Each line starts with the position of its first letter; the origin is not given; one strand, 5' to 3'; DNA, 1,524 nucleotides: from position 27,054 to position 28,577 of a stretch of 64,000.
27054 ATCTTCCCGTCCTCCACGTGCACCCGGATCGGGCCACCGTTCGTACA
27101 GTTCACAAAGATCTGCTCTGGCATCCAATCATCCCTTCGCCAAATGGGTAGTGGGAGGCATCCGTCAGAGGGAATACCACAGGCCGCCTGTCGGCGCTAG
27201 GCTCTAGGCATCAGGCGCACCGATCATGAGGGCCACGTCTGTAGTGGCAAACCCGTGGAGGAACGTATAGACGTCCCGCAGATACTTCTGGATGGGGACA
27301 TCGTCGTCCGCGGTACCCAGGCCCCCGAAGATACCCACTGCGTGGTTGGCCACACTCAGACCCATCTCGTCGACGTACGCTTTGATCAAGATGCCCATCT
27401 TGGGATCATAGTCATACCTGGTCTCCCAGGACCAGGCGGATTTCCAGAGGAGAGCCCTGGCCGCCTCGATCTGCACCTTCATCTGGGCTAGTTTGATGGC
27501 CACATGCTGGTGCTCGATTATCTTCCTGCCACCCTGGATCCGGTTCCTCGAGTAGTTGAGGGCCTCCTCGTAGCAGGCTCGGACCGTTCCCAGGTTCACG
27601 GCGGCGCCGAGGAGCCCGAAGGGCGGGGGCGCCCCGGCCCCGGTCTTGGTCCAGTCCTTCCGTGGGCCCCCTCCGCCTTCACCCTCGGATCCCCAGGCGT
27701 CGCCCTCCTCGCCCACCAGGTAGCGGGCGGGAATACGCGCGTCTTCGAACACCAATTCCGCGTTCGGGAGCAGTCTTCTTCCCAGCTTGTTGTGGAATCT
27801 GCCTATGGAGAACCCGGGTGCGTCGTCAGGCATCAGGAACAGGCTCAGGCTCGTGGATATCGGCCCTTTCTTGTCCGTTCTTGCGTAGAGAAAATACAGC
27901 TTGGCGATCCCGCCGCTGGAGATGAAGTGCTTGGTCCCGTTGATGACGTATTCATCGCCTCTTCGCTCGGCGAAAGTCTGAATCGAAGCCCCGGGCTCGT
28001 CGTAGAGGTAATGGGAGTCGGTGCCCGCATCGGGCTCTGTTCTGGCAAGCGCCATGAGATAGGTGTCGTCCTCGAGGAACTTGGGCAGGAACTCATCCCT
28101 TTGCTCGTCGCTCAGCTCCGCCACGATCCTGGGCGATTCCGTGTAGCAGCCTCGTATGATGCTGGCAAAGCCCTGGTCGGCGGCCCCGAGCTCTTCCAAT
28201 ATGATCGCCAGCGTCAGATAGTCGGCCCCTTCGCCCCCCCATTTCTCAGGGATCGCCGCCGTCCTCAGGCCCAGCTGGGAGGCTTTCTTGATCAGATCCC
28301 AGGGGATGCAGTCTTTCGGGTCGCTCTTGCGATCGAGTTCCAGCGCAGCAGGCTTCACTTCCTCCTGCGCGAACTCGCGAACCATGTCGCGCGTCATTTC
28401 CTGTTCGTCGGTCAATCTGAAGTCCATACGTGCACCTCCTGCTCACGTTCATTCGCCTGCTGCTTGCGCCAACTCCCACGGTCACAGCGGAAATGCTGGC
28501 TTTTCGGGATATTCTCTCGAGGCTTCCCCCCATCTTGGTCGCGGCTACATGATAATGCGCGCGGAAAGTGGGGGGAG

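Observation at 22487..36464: The regulon content reads as a complete anaerobic oxidation ladder attached to an AthL-type enzyme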

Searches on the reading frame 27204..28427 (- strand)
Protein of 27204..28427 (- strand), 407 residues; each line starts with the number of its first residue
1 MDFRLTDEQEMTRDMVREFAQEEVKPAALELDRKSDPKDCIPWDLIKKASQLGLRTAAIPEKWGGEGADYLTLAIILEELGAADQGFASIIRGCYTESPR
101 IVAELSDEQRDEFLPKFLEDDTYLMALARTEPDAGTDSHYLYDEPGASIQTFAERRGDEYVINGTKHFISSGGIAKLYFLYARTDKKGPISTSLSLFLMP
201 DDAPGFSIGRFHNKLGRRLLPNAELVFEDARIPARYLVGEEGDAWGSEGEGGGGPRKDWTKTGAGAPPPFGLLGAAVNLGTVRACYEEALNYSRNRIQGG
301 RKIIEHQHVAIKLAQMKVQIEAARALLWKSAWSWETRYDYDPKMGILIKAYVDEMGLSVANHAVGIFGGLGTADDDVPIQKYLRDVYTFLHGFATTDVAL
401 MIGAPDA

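Call 4: search_protein_families(library=pfam, proteins=[window:27204-28427:-])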
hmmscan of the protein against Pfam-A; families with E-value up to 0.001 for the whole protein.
window:27204-28427:- (407 aa): 4 families
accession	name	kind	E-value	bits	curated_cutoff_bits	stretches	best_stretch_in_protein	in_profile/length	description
PF02771.21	Acyl-CoA_dh_N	-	3.3e-25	89.1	22.9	1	6-119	1-111/113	Acyl-CoA dehydrogenase, N-terminal domain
PF00441.29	Acyl-CoA_dh_1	-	6.1e-24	85.3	22.4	1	275-401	19-143/150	Acyl-CoA dehydrogenase, C-terminal domain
PF02770.24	Acyl-CoA_dh_M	-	2.6e-21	76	33.3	1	126-229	1-96/97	Acyl-CoA dehydrogenase, middle domain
PF08028.16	Acyl-CoA_dh_2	-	2.3e-13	51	22.7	1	275-388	4-125/134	Acyl-CoA dehydrogenase, C-terminal domain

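Call 5: search_protein_families(library=ncbifam, proteins=[window:27204-28427:-])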
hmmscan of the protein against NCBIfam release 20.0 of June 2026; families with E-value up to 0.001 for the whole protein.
window:27204-28427:- (407 aa): 21 families
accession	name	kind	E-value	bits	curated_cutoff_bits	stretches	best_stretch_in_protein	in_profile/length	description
NF042972.1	AcrlCoAredClosAcrC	equivalog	7.3e-60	202.6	640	2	1-244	1-230/378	acryloyl-CoA reductase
NF042439.1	SulpropCoADesulf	equivalog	1.6e-51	175.2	600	2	14-239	2-215/379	3-sulfinopropanoyl-CoA desulfinase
NF045552.1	GlutCoADH_Des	equivalog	9.2e-47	160.1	470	1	1-402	1-374/387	glutaryl-CoA dehydrogenase Acd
NF053553.1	prodigi_MBC_PigA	equivalog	9.8e-45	153.3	500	2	1-242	1-231/381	prodigiosin MBC biosynthesis dehydrogenase PigA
NF008997.0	PRK12341.1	equivalog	5.2e-44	150.8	537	2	1-243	1-229/382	acyl-CoA dehydrogenase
NF043006.1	CyhCrbnylCoADH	equivalog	6.8e-44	150.4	650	1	5-386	4-354/380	cyclohexane-1-carbonyl-CoA dehydrogenase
NF045652.1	ProlPCPDhRedW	equivalog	5.5e-42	143.9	650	1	8-385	3-351/376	L-prolyl-[peptidyl-carrier protein] dehydrogenase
NF058590.1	AcCoDHFadEBacil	equivalog_domain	2.2e-37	128.9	600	1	5-242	21-243/586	acyl-CoA dehydrogenase FadE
NF002885.1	PRK03354.1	equivalog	5.1e-36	124.5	540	1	1-386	1-352/378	crotonobetainyl-CoA dehydrogenase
TIGR03207.1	cyc_hxne_CoA_dh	equivalog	4.7e-34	117.7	575.35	1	6-402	2-366/372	cyclohexanecarboxyl-CoA dehydrogenase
NF052270.1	Staph_DH_FadE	equivalog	4.2e-18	65.3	600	1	106-232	122-236/400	acyl-CoA dehydrogenase FadE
TIGR04022.1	sulfur_SfnB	equivalog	1.6e-17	63.4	430.9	1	15-332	13-298/391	SfnB family sulfur acquisition oxidoreductase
TIGR03204.1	pimC_large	equivalog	1.5e-15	57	623.85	1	3-246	2-234/395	pimeloyl-CoA dehydrogenase large subunit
NF049984.1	Rv1679_FadE16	equivalog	2e-14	53.6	600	1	23-387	7-345/371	Rv1679 family acyl-CoA dehydrogenase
NF050027.1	acylCoADhIpdE2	equivalog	3.2e-12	46.6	450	1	272-372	182-276/311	acyl-CoA dehydrogenase IpdE2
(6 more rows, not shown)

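Call 30: search_solved_structures(query=window:27204-28427:-, show_alignments=1)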
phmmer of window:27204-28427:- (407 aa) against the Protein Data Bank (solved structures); distinct sequences matched with E-value up to 0.001: 108 (the best 60 are shown).
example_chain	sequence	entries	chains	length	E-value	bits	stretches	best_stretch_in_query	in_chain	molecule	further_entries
1buc_A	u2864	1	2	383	1.1e-48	169.5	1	1-402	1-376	BUTYRYL-COA DEHYDROGENASE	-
1ukw_A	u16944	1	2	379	4.7e-48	167.4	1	1-388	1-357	acyl-CoA dehydrogenase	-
3mdd_A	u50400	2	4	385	9e-48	166.4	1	2-393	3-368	MEDIUM CHAIN ACYL-COA DEHYDROGENASE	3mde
1udy_A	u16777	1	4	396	1e-47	166.3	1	2-393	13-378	Acyl-CoA dehydrogenase, medium-chain specific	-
5lnx_A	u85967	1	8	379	1.6e-47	165.6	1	5-388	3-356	Acyl-CoA dehydrogenase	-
4l1f_A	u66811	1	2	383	3.8e-47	164.4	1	1-386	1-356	Acyl-CoA dehydrogenase domain protein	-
4p13_A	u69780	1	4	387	4.6e-47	164.1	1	2-396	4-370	Medium-chain specific acyl-CoA dehydrogenase, mitochondrial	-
1ege_A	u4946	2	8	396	6.9e-47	163.5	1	2-396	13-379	MEDIUM CHAIN ACYL-COA DEHYDROGENASE | Acyl-CoA dehydrogenase, medium-chain specific, mitochondrial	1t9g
1egc_A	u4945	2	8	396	7e-47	163.5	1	2-398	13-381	MEDIUM CHAIN ACYL-COA DEHYDROGENASE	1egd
2a1t_A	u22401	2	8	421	8.9e-47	163.2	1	2-396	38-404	Acyl-CoA dehydrogenase, medium-chain specific, mitochondrial precursor | Medium-chain specific acyl-CoA dehydrogenase, mitochondrial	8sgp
4u83_A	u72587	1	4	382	1.6e-44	155.7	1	4-401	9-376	Acyl-CoA dehydrogenase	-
5ol2_C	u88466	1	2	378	4.5e-44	154.3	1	8-388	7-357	Acyl-CoA dehydrogenase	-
7p98_A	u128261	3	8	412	1.7e-43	152.3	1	4-387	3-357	Short-chain acyl-CoA dehydrogenase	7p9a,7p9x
9w60_A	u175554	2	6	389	2.5e-43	151.8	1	1-402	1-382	Butyryl CoA dehydrogenase apo protein | Butyryl CoA Dehydrogenase with FAD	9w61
2dvl_A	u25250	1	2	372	3.1e-43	151.5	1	4-388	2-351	Acyl-CoA dehydrogenase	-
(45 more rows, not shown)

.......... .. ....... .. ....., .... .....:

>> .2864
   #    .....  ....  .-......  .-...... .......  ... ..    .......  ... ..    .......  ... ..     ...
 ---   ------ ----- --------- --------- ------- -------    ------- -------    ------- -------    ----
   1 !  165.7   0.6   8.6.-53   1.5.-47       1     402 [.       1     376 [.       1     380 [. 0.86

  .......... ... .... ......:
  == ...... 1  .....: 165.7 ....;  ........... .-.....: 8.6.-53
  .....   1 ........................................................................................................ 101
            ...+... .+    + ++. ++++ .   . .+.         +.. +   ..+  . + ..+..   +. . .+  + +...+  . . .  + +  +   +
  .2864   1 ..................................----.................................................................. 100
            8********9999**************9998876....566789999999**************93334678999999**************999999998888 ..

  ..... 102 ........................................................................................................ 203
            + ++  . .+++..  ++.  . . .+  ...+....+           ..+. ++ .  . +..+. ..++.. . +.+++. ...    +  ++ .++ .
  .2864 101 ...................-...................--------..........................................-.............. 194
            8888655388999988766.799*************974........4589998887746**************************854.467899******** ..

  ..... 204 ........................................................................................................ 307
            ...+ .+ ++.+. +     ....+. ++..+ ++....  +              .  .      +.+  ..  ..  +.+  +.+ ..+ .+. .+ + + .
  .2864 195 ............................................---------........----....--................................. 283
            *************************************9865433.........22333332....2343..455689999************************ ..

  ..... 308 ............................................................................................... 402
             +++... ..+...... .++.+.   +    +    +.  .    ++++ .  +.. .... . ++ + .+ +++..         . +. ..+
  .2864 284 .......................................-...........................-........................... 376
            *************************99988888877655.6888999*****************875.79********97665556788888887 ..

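Call 33: find_homologous_proteins(query=window:27204-28427:-, max_evalue=1e-20)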
Query window:27204-28427:- (407 aa): 1954 proteins with E <= 1e-20 among 8000 candidates; the best 120 are listed.
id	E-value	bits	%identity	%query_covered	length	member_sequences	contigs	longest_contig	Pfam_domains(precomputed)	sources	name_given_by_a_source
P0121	5.1e-266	900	96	100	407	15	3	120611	PF02770.25,PF00441.30,PF08028.17,PF02771.22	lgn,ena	-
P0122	2.8e-251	852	89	100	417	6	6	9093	PF02770.25,PF00441.30,PF08028.17,PF02771.22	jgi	jgi:alkylation response protein AidB-like acyl-CoA dehydrogenase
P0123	6.0e-251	851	90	100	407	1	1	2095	PF02770.25,PF00441.30,PF08028.17,PF02771.22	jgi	jgi:alkylation response protein AidB-like acyl-CoA dehydrogenase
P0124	1.8e-250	849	90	100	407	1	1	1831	PF02770.25,PF00441.30,PF08028.17,PF02771.22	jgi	jgi:alkylation response protein AidB-like acyl-CoA dehydrogenase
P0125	8.3e-246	834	87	100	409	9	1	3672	PF02770.25,PF00441.30,PF08028.17,PF02771.22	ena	-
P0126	6.6e-243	824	89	98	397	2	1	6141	PF02770.25,PF00441.30,PF08028.17,PF02771.22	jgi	jgi:alkylation response protein AidB-like acyl-CoA dehydrogenase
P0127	2.3e-239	812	83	100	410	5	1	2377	PF02770.25,PF00441.30,PF08028.17,PF02771.22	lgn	-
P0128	1.1e-230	784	82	100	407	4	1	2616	PF02770.25,PF00441.30,PF08028.17,PF02771.22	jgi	jgi:alkylation response protein AidB-like acyl-CoA dehydrogenase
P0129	1.4e-229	780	82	100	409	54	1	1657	PF02770.25,PF00441.30,PF08028.17,PF02771.22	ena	-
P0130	1.3e-228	777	82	100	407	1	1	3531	PF02770.25,PF00441.30,PF08028.17,PF02771.22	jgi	jgi:alkylation response protein AidB-like acyl-CoA dehydrogenase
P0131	6.5e-223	758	78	100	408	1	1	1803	PF02770.25,PF00441.30,PF08028.17,PF02771.22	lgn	-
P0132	3.0e-220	749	77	100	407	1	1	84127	PF02770.25,PF00441.30,PF08028.17,PF02771.22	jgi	jgi:alkylation response protein AidB-like acyl-CoA dehydrogenase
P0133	3.3e-216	736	77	100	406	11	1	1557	PF02770.25,PF00441.30,PF08028.17,PF02771.22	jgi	jgi:acyl-CoA dehydrogenase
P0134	5.0e-216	736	77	100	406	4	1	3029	PF02770.25,PF00441.30,PF08028.17,PF02771.22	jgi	jgi:alkylation response protein AidB-like acyl-CoA dehydrogenase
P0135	3.6e-214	729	75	100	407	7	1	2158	PF02770.25,PF00441.30,PF08028.17,PF02771.22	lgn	-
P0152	1.2e-161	556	61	100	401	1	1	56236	PF02770.25,PF00441.30,PF08028.17,PF02771.22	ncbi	ncbi:acyl-CoA dehydrogenase family protein [Chloroflexota bacterium]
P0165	2.2e-136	473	54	98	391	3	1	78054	PF02770.25,PF00441.30,PF08028.17,PF02771.22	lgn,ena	-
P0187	1.2e-127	444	50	100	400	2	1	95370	PF02770.25,PF00441.30,PF08028.17,PF02771.22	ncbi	-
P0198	1.9e-125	437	50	100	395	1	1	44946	PF02770.25,PF00441.30,PF08028.17,PF02771.22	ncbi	-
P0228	5.2e-117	409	50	98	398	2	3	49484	PF02770.25,PF00441.30,PF08028.17,PF02771.22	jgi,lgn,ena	jgi:alkylation response protein AidB-like acyl-CoA dehydrogenase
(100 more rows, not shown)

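Call 35: find_encoding_contigs(protein=P0152, flank=10000, max_places=1)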
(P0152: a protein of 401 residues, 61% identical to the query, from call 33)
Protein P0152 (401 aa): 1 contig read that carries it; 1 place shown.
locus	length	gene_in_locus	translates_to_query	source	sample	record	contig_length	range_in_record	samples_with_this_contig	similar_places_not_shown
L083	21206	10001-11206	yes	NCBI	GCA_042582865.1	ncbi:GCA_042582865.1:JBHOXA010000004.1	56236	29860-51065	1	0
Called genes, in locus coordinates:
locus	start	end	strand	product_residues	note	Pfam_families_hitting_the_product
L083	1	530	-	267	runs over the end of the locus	-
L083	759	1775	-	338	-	PF18152:DAHP_snth_FXD, PF00793:DAHP_synth_1, PF03102:NeuB (weak)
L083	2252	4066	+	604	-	PF00072:Response_reg, PF00989:PAS, PF08448:PAS_4, PF13426:PAS_9, PF08447:PAS_3, PF08447:PAS_3, PF00512:HisKA, PF02518:HATPase_c, +2 more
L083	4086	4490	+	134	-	PF00072:Response_reg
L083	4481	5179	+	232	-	PF00072:Response_reg, PF00486:Trans_reg_C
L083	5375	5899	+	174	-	-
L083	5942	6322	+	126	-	-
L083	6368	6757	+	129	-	PF00072:Response_reg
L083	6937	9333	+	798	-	PF02901:PFL-like, PF01228:Gly_radical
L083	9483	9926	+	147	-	PF02627:CMD (weak)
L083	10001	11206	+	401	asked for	PF02771:Acyl-CoA_dh_N, PF02770:Acyl-CoA_dh_M, PF00441:Acyl-CoA_dh_1, PF08028:Acyl-CoA_dh_2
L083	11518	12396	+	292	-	PF13353:Fer4_12 (faint), PF00037:Fer4 (weak), PF12797:Fer4_2 (weak), PF13187:Fer4_9 (weak), PF13237:Fer4_10, PF00037:Fer4 (weak), PF04055:Radical_SAM, PF12837:Fer4_6 (weak), +5 more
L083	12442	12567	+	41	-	PF13561:adh_short_C2 (weak)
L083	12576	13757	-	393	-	PF02771:Acyl-CoA_dh_N, PF02770:Acyl-CoA_dh_M, PF00441:Acyl-CoA_dh_1, PF08028:Acyl-CoA_dh_2 (faint)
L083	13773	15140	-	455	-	PF09587:PGA_cap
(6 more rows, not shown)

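Call 36: find_encoding_contigs(protein=P0187, flank=10000, max_places=1)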
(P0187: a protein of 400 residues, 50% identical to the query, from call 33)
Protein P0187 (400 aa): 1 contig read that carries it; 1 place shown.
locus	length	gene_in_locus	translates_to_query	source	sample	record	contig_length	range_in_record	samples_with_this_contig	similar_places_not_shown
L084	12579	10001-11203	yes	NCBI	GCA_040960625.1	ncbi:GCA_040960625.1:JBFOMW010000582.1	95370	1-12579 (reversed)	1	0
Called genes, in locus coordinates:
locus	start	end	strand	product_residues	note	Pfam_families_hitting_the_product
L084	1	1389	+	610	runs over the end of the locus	PF17203:sCache_3_2 (weak), PF00672:HAMP, PF00989:PAS, PF08448:PAS_4 (weak), PF13426:PAS_9, PF00512:HisKA, PF02518:HATPase_c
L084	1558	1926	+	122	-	PF00072:Response_reg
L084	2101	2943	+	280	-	PF09992:NAGPA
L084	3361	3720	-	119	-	PF07238:PilZ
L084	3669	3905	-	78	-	-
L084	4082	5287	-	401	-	PF03562:MltA, PF06725:3D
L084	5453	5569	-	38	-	-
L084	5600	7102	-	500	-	PF01970:TctA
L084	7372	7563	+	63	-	-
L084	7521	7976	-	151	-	PF07331:TctB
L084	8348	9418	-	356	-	PF03401:TctC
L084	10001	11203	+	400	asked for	PF02771:Acyl-CoA_dh_N, PF02770:Acyl-CoA_dh_M, PF00441:Acyl-CoA_dh_1, PF08028:Acyl-CoA_dh_2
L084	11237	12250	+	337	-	PF00701:DHDPS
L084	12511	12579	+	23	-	?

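Call 37: find_encoding_contigs(protein=P0165, flank=10000, max_places=1)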
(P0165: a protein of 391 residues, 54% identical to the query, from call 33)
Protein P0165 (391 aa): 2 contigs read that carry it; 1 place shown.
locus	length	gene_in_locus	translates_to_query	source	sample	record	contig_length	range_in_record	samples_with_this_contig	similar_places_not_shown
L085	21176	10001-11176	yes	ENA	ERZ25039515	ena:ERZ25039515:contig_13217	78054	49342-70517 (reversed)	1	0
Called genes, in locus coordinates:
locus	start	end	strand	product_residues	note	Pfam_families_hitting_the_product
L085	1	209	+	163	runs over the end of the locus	PF07969:Amidohydro_3 (weak)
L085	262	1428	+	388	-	PF13433:Peripla_BP_5, PF13458:Peripla_BP_6, PF01094:ANF_receptor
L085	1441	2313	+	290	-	PF02653:BPD_transp_2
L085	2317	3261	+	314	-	PF02653:BPD_transp_2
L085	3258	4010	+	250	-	PF00005:ABC_tran, PF13304:AAA_21 (faint), PF12399:BCA_ABC_TP_C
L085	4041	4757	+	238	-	PF00005:ABC_tran, PF13304:AAA_21 (faint)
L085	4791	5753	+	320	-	PF01073:3Beta_HSD, PF01370:Epimerase, PF02719:Polysacc_synt_2, PF04321:RmlD_sub_bind, PF13460:NAD_binding_10 (weak), PF16363:GDP_Man_Dehyd, PF07993:NAD_binding_4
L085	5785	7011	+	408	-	PF01321:Creatinase_N, PF00557:Peptidase_M24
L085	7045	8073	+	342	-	PF03401:TctC (weak)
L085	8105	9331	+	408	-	PF01321:Creatinase_N, PF00557:Peptidase_M24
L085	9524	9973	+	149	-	PF02627:CMD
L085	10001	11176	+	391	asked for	PF02771:Acyl-CoA_dh_N, PF02770:Acyl-CoA_dh_M, PF00441:Acyl-CoA_dh_1, PF08028:Acyl-CoA_dh_2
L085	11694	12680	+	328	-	PF03401:TctC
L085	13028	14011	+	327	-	PF03401:TctC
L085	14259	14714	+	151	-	PF07331:TctB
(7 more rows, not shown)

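Call 49: find_related_loci(query=window:27204-28427:-, collection=metagenome_contigs, flank=10000)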
Query window:27204-28427:- (407 aa) in metagenome_contigs; peptide patterns used: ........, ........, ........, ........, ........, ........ (x = any residue, [..] = any of these).
129 stretches matched a pattern; 18 encode a relative of the query (tblastn E <= 1e-3); 18 distinct loci.
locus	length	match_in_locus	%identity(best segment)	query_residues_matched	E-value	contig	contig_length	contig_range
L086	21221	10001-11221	94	1-407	0e+0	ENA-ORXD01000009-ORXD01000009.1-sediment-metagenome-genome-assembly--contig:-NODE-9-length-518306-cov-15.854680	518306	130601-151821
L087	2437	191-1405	87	1-405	0e+0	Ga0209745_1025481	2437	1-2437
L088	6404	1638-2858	83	1-407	0e+0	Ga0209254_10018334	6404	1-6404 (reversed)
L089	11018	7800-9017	82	1-407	0e+0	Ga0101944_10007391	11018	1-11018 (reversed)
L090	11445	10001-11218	79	1-407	0e+0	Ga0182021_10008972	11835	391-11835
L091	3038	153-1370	75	1-407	0e+0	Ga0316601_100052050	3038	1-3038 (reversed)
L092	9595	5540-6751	73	1-405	0e+0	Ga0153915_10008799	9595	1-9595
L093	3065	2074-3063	77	1-331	0e+0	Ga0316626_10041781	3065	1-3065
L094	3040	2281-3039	89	1-253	1e-160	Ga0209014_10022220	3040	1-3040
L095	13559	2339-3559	88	1-407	0e+0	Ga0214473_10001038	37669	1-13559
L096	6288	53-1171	36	1-391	8e-63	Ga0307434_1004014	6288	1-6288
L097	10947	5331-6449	35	1-391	2e-60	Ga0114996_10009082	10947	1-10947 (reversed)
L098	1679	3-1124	31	1-402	1e-56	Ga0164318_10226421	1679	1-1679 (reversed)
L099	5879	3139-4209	30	1-386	1e-48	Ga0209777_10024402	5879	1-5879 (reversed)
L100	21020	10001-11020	32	17-385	2e-47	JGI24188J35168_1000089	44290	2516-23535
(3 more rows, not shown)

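Call 53: search_protein_families(library=pfam, proteins=[L086:3649-4827:-, L086:14703-15299:+, L086:15324-16562:+, L086:16600-18048:-, L086:18174-18893:+, L086:19303-20514:+])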
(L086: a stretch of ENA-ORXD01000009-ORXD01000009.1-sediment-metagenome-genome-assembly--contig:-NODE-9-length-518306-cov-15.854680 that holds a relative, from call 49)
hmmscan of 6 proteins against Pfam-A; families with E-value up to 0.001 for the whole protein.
L086:3649-4827:- (392 aa): 3 families
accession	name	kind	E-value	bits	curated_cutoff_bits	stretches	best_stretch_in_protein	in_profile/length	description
PF00465.25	Fe-ADH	-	1.4e-51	174.9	31.3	1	10-184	1-168/168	Iron-containing alcohol dehydrogenase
PF25137.1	ADH_Fe_C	-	2.2e-42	145.4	27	1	195-391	1-193/194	Fe-containing alcohol dehydrogenase family, C-terminal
PF13685.12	Fe-ADH_2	-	1.2e-07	32.2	28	1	15-112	2-96/149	Iron-containing alcohol dehydrogenase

L086:14703-15299:+ (198 aa): 1 family
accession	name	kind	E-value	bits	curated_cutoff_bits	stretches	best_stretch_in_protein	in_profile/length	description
PF03352.18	Adenine_glyco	-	1e-83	280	25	1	11-186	1-176/177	Methyladenine glycosylase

L086:15324-16562:+ (412 aa): 1 family
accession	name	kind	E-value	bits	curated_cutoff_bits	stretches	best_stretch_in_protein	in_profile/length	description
PF01208.23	URO-D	-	3.4e-17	62.9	23.9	1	164-409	99-346/346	Uroporphyrinogen decarboxylase (URO-D)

L086:16600-18048:- (482 aa): 3 families
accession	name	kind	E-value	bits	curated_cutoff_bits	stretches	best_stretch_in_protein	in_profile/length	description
PF13240.11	Zn_Ribbon_1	-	4e-07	30.1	25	1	2-23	1-22/23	zinc-ribbon domain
PF21827.1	New_glue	-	0.00025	21.2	31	1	102-153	7-56/94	New glue protein family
PF12773.13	DZR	-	0.00055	20.5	27.3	1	3-24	1-22/45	Double zinc ribbon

L086:18174-18893:+ (239 aa): 0 families

L086:19303-20514:+ (403 aa): 1 family
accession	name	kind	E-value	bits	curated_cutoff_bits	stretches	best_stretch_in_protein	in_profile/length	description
PF07843.16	DUF1634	-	1.8e-14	54.1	27.5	1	302-395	4-100/102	Protein of unknown function (DUF1634)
